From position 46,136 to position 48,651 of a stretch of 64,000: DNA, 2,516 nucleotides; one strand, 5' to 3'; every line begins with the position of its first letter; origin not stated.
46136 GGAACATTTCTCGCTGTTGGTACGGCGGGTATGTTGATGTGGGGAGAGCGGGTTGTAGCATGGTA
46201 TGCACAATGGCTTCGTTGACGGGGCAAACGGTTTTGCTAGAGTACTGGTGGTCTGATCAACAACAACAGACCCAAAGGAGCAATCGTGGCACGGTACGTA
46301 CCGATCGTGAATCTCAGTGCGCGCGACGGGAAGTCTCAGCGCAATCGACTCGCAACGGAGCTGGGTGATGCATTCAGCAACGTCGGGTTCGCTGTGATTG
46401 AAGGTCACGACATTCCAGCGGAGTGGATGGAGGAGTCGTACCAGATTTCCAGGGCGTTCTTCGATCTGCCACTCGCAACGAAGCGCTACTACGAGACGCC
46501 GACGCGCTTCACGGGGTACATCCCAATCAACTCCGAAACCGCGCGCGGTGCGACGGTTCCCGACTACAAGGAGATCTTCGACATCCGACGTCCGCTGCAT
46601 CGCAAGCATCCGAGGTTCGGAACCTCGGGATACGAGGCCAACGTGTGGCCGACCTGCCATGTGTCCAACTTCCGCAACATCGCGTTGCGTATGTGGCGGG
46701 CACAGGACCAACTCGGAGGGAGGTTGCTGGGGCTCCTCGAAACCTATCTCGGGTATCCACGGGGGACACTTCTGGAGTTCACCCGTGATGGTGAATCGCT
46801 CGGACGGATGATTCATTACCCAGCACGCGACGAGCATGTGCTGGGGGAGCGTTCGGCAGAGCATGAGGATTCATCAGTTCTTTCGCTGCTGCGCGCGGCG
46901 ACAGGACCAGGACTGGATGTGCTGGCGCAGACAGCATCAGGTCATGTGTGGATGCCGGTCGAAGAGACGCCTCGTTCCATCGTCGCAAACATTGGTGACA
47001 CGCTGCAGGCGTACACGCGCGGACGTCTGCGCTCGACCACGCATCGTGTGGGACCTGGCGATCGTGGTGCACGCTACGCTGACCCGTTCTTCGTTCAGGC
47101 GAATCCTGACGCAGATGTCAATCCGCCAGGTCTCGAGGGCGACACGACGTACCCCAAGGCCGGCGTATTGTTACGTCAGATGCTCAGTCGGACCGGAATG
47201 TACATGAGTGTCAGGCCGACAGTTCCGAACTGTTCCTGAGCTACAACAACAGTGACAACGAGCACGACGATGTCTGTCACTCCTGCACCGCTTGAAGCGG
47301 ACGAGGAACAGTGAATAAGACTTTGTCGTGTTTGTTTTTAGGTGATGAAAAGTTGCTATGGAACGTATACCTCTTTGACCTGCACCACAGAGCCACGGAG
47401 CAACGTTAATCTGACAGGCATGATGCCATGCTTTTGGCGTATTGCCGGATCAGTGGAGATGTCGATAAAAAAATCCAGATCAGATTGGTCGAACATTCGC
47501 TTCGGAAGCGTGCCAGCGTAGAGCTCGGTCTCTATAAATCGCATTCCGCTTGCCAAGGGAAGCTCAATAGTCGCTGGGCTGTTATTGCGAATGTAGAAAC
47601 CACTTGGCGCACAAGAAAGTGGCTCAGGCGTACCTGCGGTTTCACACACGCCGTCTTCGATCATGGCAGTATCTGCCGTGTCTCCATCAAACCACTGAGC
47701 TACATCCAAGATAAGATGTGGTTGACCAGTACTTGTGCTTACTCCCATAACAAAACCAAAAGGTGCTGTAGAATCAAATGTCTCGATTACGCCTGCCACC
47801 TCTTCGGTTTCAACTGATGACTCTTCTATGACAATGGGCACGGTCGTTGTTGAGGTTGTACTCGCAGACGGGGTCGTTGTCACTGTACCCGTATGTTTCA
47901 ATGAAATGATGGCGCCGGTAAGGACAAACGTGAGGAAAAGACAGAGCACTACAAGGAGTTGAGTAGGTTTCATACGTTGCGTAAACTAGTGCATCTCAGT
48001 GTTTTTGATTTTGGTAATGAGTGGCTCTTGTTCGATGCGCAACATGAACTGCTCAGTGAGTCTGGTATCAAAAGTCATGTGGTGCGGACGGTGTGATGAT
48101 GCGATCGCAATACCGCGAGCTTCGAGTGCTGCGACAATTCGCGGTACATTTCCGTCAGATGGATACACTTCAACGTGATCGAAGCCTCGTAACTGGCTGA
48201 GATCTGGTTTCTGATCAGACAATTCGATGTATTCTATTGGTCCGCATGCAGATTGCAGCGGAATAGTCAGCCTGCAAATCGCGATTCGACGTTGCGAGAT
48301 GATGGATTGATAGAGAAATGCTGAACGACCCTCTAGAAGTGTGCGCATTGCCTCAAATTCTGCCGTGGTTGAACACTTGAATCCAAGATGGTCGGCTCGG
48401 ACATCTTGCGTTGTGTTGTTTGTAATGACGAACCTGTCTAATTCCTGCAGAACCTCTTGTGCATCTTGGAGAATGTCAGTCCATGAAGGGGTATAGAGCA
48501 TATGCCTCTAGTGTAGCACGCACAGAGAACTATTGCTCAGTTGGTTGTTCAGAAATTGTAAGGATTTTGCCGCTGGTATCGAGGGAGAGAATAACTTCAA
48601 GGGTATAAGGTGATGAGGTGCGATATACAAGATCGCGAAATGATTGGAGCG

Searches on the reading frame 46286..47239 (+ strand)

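Call 58: search_protein_families(library=pfam, proteins=[window:46286-47239:+], max_evalue=0.01)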
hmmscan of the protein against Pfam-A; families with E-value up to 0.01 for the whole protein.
window:46286-47239:+ (317 aa): 2 families
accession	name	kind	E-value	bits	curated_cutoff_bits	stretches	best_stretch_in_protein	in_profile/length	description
PF14226.12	DIOX_N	-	3.1e-24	86.3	27.3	1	5-123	1-116/117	non-haem dioxygenase in morphine synthesis N-terminal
PF03171.26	2OG-FeII_Oxy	-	3e-13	50.4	23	1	175-271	7-100/101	2OG-Fe(II) oxygenase superfamily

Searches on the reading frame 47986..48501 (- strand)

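Call 58: search_protein_families(library=pfam, proteins=[window:47986-48501:-], max_evalue=0.01)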
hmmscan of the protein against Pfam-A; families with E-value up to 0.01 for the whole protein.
window:47986-48501:- (171 aa): 1 family
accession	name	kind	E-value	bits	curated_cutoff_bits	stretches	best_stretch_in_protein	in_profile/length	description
PF06185.18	YecM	-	4.3e-09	36.8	25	1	9-112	4-108/180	YecM protein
